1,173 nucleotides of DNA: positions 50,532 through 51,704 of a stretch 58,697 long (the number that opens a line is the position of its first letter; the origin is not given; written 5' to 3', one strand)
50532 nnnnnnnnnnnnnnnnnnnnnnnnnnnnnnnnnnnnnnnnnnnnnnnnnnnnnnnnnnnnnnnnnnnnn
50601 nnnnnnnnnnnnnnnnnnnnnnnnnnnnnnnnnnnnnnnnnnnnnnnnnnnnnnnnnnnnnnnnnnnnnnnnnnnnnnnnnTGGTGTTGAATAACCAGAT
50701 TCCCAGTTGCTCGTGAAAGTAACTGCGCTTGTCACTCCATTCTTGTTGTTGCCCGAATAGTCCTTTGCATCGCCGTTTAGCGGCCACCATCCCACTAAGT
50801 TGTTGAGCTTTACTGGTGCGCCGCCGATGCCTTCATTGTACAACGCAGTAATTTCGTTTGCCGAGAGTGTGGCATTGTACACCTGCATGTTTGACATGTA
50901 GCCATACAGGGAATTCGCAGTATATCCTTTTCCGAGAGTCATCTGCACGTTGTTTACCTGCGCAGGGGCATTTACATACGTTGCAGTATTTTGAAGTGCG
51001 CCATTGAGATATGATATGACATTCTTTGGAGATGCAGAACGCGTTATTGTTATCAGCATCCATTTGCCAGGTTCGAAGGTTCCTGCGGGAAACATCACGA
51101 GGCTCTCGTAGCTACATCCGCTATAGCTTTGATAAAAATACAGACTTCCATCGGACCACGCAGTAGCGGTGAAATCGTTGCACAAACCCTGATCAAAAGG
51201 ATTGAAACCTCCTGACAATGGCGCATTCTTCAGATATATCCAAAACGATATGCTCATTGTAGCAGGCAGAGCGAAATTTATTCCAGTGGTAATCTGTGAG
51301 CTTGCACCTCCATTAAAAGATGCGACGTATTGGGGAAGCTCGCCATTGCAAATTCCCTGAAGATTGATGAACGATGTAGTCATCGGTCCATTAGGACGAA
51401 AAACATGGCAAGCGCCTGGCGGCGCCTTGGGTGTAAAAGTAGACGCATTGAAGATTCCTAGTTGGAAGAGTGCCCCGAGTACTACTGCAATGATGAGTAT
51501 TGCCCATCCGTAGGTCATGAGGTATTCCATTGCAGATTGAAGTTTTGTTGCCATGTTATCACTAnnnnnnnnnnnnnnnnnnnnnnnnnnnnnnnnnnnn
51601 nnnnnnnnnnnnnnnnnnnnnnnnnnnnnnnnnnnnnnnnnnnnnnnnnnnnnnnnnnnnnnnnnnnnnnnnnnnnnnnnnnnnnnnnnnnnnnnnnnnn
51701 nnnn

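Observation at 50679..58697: Seven-member pilin-like gene family; six are pilin-LamG fusions with near-identical ends and hypervariable cores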

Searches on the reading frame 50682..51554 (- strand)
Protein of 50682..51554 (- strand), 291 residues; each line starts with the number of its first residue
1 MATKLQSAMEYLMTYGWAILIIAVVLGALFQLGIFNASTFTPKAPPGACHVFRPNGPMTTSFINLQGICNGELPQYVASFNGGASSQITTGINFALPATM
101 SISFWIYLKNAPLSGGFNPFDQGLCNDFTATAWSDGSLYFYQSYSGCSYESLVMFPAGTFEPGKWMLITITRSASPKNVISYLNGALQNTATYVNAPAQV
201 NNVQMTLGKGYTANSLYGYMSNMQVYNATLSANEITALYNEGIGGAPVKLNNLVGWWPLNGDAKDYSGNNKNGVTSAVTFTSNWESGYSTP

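Call 5: search_protein_families(library=pfam, proteins=[window:50682-51554:-], max_evalue=1)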
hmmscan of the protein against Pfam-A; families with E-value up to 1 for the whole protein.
window:50682-51554:- (291 aa): 2 families
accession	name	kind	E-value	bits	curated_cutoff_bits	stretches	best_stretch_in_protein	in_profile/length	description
PF13385.13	Laminin_G_3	-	6.5e-17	62.5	27.6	1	84-235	5-150/151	Concanavalin A-like lectin/glucanases superfamily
PF07953.20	Toxin_R_bind_N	-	0.21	11.7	23.8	0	163-229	124-190/191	Clostridium neurotoxin, N-terminal receptor binding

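Call 13: find_homologous_proteins(query=window:50682-51554:-, max_evalue=0.00001)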
Query window:50682-51554:- (291 aa): 3546 proteins with E <= 0.00001 among 4303 candidates; the best 120 are listed.
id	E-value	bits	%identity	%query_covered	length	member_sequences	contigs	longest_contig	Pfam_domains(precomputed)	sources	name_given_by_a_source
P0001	1.1e-192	656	100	100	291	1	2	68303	PF13385.14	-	-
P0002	2.7e-84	301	54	100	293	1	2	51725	PF13385.14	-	-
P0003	1.2e-82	295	56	99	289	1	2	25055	PF13385.14,PF02210.32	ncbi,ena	-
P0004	5.8e-82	293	54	99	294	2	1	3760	PF13385.14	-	-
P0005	8.6e-82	293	54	100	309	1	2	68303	PF13385.14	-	-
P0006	1.0e-81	292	55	99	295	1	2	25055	PF13385.14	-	-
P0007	1.7e-81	292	55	100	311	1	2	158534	PF13385.14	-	-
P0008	4.8e-81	290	54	99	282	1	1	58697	PF13385.14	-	-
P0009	4.9e-81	290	54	99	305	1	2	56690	PF13385.14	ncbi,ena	-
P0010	5.3e-81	290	53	100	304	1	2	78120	PF13385.14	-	-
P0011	5.4e-81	290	52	99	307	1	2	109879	PF13385.14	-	-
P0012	1.1e-80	289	57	99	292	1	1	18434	PF13385.14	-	-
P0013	1.8e-80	288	54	99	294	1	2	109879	PF13385.14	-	-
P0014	2.3e-80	288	54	100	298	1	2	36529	PF13385.14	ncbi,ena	-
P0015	3.4e-80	287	54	95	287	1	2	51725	PF13385.14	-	-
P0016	1.3e-79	285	54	99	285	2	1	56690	PF13385.14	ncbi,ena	-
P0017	1.9e-79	285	53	97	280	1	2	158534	PF13385.14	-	-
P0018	6.0e-79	283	51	100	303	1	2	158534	PF13385.14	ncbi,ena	-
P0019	1.3e-78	282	52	99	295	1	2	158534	PF13385.14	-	-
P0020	1.3e-78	282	54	100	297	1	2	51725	PF13385.14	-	-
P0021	1.3e-78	282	53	96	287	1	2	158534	PF13385.14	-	-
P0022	2.5e-78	281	52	100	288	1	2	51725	PF13385.14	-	-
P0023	3.3e-78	281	55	99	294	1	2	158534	PF13385.14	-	-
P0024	4.3e-78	280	54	97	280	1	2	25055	PF00354.25,PF13385.14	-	-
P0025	1.2e-77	279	52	99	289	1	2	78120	PF13385.14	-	-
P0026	3.1e-77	278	50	100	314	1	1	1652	PF13385.14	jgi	-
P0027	4.5e-77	277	53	99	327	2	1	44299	PF13385.14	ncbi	ncbi:MAG: LamG domain-containing protein [Candidatus Micrarchaeia archaeon]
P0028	4.8e-77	277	52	99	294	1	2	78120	PF13385.14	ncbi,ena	-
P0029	5.0e-77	277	51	100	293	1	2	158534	PF13385.14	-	-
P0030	1.7e-76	275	51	100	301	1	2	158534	PF13385.14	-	-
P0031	1.8e-76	275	52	100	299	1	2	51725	PF13385.14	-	-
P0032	1.3e-75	272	48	99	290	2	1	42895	PF13385.14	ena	-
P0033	6.3e-75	270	51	99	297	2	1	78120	PF13385.14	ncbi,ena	-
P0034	7.4e-75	270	51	97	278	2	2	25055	PF13385.14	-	-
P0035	1.2e-74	269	51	96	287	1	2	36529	PF13385.14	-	-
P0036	2.4e-74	268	51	99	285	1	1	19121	PF13385.14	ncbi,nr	ncbi:MAG: LamG domain-containing protein [Candidatus Marsarchaeota archaeon]|nr:LamG domain-containi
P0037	9.3e-74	266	51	99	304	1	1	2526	PF13385.14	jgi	-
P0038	1.5e-73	265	49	100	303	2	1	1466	PF13385.14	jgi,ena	-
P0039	3.5e-73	264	50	99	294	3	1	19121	PF13385.14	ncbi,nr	ncbi:MAG: LamG domain-containing protein [Candidatus Marsarchaeota archaeon]|nr:LamG domain-containi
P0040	3.9e-73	264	52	96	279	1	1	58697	PF13385.14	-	-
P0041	4.5e-73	264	51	99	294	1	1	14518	PF13385.14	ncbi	-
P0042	8.9e-73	263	49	100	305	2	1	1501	PF00354.25,PF13385.14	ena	-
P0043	9.6e-73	263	47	100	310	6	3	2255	PF13385.14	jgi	-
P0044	2.1e-72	262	50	99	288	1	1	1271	PF13385.14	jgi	-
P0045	2.3e-72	262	52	96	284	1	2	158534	PF13385.14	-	-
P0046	2.9e-72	261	49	99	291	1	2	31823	PF13385.14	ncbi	-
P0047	3.1e-72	261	46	99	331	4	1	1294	PF13385.14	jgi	jgi:hypothetical protein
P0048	1.1e-71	259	49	100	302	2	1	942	PF13385.14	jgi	-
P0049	1.4e-71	259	50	99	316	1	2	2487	PF13385.14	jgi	-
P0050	1.4e-71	259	48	99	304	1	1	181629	PF13385.14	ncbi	-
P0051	2.0e-71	258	49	96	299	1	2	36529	PF13385.14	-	-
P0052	2.2e-71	258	47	99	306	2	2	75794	PF13385.14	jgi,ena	-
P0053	2.6e-71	258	49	97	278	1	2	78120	PF13385.14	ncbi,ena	-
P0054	2.7e-71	258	48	99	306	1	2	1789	PF13385.14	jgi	-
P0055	2.8e-71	258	50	100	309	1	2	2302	PF13385.14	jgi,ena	-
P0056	2.8e-71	258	48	100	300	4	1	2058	PF13385.14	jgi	-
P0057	3.1e-71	258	48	100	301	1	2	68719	PF13385.14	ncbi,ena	-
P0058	3.2e-71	258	49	100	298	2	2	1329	PF13385.14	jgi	-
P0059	4.4e-71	257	50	99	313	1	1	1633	PF13385.14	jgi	-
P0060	6.3e-71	257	47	100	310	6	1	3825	PF13385.14,PF02210.32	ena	-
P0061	6.3e-71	257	49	100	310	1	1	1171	PF13385.14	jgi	-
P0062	6.8e-71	257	49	97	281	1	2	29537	PF13385.14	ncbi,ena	-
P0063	7.1e-71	257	50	100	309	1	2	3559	PF13385.14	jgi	-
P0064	8.7e-71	256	50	99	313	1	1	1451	PF13385.14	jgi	-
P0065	9.8e-71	256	48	99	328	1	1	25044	PF13385.14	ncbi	ncbi:MAG: LamG-like jellyroll fold domain-containing protein [Candidatus Micrarchaeia archaeon]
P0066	1.0e-70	256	47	100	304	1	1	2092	PF13385.14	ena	-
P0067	1.1e-70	256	49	99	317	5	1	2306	PF13385.14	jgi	-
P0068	1.1e-70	256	49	95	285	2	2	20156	PF13385.14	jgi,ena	-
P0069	1.5e-70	256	50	100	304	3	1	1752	PF13385.14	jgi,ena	-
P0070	2.0e-70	255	48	100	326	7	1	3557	PF13385.14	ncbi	ncbi:MAG: LamG domain-containing protein [Candidatus Micrarchaeota archaeon]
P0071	2.6e-70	255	49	99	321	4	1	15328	PF13385.14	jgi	-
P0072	3.1e-70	255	49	99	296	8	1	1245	PF13385.14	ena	-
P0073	3.5e-70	254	49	99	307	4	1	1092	PF13385.14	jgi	-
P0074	3.7e-70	254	48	99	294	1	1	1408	PF13385.14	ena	-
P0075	3.7e-70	254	47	97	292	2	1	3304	PF13385.14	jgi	-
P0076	3.9e-70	254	47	99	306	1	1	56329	PF13385.14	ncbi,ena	-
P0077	4.0e-70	254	49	99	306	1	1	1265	PF13385.14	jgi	jgi:hypothetical protein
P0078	6.0e-70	254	48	97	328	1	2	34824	PF13385.14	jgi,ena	-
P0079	6.2e-70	254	47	99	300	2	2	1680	PF13385.14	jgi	-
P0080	6.9e-70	253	46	100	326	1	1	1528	PF13385.14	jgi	-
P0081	9.3e-70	253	48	99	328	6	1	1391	PF13385.14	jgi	-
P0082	1.1e-69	253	49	97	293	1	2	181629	PF13385.14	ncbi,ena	-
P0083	1.2e-69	253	49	100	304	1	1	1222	PF13385.14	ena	-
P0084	1.3e-69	253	47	99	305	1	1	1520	PF13385.14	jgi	-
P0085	1.3e-69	253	47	100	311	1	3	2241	PF13385.14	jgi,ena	-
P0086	1.5e-69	252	48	99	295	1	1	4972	PF13385.14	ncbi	-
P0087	1.8e-69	252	47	100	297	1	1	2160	PF13385.14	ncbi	-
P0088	1.8e-69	252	46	97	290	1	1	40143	PF13385.14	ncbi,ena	-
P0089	1.9e-69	252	52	99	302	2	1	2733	PF13385.14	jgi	jgi:hypothetical protein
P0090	2.0e-69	252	48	99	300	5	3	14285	PF13385.14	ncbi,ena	-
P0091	2.4e-69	252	49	99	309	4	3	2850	PF13385.14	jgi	-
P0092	2.4e-69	252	46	100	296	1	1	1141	PF13385.14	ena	-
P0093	3.0e-69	251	49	99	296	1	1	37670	PF13385.14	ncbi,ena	-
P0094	3.0e-69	251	48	98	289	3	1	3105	PF13385.14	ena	-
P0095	3.6e-69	251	48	99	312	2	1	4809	PF13385.14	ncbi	-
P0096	4.4e-69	251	50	100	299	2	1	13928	PF13385.14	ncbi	-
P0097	4.8e-69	251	47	100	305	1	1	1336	PF13385.14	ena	-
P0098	5.2e-69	251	46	98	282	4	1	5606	PF13385.14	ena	-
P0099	5.2e-69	251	49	99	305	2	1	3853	PF13385.14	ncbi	-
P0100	5.6e-69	250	50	99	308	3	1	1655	PF13385.14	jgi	-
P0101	5.9e-69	250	51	96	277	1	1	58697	PF13385.14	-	-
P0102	7.4e-69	250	47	100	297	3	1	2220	PF13385.14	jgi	-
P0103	8.0e-69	250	48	99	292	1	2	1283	PF13385.14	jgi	-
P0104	8.5e-69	250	49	100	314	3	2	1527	PF13385.14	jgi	-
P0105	9.6e-69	250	50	99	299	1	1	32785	PF13385.14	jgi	jgi:hypothetical protein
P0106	1.4e-68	249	48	99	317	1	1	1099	PF13385.14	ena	-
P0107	1.4e-68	249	48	99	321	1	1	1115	PF13385.14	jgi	-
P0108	1.4e-68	249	48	99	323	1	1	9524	PF13385.14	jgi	jgi:hypothetical protein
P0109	1.5e-68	249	50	99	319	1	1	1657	PF13385.14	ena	-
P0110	1.6e-68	249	49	99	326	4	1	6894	PF13385.14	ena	-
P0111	1.7e-68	249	49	100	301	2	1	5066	PF13385.14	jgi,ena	-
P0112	1.8e-68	249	44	99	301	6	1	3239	PF13385.14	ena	-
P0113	2.1e-68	249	48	100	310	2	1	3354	PF13385.14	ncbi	ncbi:MAG: LamG domain-containing protein [Candidatus Micrarchaeaceae archaeon]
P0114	2.1e-68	249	48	99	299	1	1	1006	PF13385.14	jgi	-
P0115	2.2e-68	249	47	100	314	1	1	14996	PF13385.14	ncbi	ncbi:MAG: LamG domain-containing protein [Candidatus Micrarchaeia archaeon]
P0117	2.5e-68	248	47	99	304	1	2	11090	PF13385.14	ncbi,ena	-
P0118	2.7e-68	248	50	99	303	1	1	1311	PF13385.14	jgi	-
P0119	2.8e-68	248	48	99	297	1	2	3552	PF13385.14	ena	-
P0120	2.9e-68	248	47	99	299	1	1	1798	PF13385.14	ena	-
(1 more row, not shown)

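Call 23: find_encoding_contigs(protein=P0001, flank=10000, max_places=4)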
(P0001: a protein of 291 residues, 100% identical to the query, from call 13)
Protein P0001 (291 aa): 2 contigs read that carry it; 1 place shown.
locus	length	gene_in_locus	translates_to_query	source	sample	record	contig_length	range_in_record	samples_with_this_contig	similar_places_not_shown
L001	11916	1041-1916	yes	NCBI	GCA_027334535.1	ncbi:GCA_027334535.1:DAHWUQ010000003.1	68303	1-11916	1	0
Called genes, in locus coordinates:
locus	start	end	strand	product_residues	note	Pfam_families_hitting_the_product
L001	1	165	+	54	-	?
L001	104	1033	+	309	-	PF13385:Laminin_G_3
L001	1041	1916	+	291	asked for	PF13385:Laminin_G_3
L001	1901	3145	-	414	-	PF01142:TruD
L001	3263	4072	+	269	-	-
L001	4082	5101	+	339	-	PF05368:NmrA, PF01073:3Beta_HSD, PF01370:Epimerase, PF02719:Polysacc_synt_2, PF04321:RmlD_sub_bind, PF13460:NAD_binding_10, PF16363:GDP_Man_Dehyd, PF07993:NAD_binding_4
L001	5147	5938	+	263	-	PF01884:PcrB, PF00478:IMPDH (faint), PF00977:His_biosynth (faint)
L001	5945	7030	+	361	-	PF05833:NFACT_N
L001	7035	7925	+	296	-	PF23023:Anti-Pycsar_Apyc1, PF13691:Lactamase_B_4 (weak), PF00753:Lactamase_B (weak), PF12706:Lactamase_B_2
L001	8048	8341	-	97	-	PF10502:Peptidase_S26 (weak), PF00717:Peptidase_S24, PF10502:Peptidase_S26 (weak)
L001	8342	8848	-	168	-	PF09055:Sod_Ni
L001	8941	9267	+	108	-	PF04032:Rpr2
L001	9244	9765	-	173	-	PF01965:DJ-1_PfpI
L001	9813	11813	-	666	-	-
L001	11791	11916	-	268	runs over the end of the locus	PF04414:tRNA_deacylase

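Call 25: find_related_loci(query=A1, collection=genome_contigs, flank=10000)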
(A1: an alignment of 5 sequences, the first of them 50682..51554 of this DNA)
Query A1 (291 aa) in genome_contigs; peptide patterns used: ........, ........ (x = any residue, [..] = any of these).
594 stretches matched a pattern (row limit reached: there are more); 522 encode a relative of the query (tblastn E <= 1e-3); the best 80 are kept; 78 distinct loci.
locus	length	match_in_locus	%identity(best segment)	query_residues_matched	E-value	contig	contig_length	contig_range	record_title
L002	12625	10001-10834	52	4-291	7e-79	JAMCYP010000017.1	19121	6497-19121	MAG: Candidatus Marsarchaeota archaeon isolate FK_Sedi_B_Bin.344 NODE_10144_length_19121_cov_3.04243, whole genome shotg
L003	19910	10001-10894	49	4-291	1e-78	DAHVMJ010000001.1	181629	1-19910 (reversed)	MAG TPA_asm: Candidatus Micrarchaeota archaeon isolate clean546 NODE_1_length_181629_cov_7.566091, whole genome shotgun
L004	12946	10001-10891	48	3-291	2e-76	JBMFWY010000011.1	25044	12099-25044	MAG: Candidatus Micrarchaeia archaeon isolate KM4364-30 NODE_11_length_25044_cov_4.802900, whole genome shotgun sequence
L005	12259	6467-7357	48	1-291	5e-73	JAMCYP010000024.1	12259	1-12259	MAG: Candidatus Marsarchaeota archaeon isolate FK_Sedi_B_Bin.344 NODE_20720_length_12259_cov_3.69758, whole genome shotg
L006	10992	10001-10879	48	4-291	1e-73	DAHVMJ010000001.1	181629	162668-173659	MAG TPA_asm: Candidatus Micrarchaeota archaeon isolate clean546 NODE_1_length_181629_cov_7.566091, whole genome shotgun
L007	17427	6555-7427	46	1-291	2e-69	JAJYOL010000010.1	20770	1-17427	MAG: Candidatus Micrarchaeota archaeon isolate DBS2-5.bin41 NODE_2407_length_20770_cov_3.935474, whole genome shotgun se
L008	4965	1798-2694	44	4-291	6e-69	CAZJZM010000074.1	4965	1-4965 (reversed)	MAG TPA_asm: Candidatus Micrarchaeota archaeon isolate binchicken_co3_333 genome assembly, contig: NODE_55911_length_496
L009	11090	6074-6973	47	4-291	3e-69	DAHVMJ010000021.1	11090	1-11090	MAG TPA_asm: Candidatus Micrarchaeota archaeon isolate clean546 NODE_21_length_11090_cov_6.167711, whole genome shotgun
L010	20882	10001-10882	45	2-291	3e-68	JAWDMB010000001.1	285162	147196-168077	MAG: Candidatus Micrarchaeota archaeon isolate DS.bin.6 NODE_1_length_285162_cov_6.39652, whole genome shotgun sequence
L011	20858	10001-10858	47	4-291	8e-68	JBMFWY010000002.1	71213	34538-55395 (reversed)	MAG: Candidatus Micrarchaeia archaeon isolate KM4364-30 NODE_2_length_71213_cov_6.350694, whole genome shotgun sequence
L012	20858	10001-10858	45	2-291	4e-67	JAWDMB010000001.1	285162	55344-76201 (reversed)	MAG: Candidatus Micrarchaeota archaeon isolate DS.bin.6 NODE_1_length_285162_cov_6.39652, whole genome shotgun sequence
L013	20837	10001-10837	46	3-291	2e-66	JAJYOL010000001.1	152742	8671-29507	MAG: Candidatus Micrarchaeota archaeon isolate DBS2-5.bin41 NODE_37_length_152742_cov_7.501746, whole genome shotgun seq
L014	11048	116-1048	44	2-291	2e-66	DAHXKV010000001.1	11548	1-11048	MAG TPA_asm: Candidatus Micrarchaeota archaeon isolate clean1580 k141_803124, whole genome shotgun sequence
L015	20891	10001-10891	46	4-291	2e-69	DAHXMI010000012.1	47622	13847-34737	MAG TPA_asm: Candidatus Micrarchaeota archaeon isolate clean1616 k141_1259315, whole genome shotgun sequence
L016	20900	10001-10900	44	4-291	1e-65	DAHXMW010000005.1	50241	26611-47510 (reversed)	MAG TPA_asm: Candidatus Micrarchaeota archaeon isolate clean1631 k141_1165388, whole genome shotgun sequence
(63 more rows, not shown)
